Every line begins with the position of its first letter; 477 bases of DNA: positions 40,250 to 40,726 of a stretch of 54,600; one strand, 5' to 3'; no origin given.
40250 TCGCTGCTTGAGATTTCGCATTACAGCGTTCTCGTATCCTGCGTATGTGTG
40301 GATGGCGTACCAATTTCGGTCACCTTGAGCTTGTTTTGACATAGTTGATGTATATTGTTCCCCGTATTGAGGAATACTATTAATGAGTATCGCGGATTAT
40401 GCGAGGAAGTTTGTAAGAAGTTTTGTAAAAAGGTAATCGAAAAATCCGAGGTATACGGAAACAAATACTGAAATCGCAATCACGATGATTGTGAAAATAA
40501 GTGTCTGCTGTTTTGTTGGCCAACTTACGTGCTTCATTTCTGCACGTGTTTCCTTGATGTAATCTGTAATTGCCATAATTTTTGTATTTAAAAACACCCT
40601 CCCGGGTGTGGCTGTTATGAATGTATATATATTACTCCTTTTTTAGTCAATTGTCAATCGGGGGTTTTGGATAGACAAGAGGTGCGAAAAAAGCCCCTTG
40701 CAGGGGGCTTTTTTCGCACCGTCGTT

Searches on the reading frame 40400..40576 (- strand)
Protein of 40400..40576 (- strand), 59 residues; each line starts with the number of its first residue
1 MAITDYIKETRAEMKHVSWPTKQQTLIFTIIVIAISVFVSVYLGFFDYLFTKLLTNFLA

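Call 100: search_protein_families(library=pfam, proteins=[window:40400-40576:-], max_evalue=0.001)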
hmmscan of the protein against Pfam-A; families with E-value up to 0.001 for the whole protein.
seq(59 aa): 1 family
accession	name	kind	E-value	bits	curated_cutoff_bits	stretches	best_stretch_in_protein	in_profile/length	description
PF00584.25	SecE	-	1.8e-18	66.7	22.7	1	5-58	2-54/55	SecE/Sec61-gamma subunits of protein translocation complex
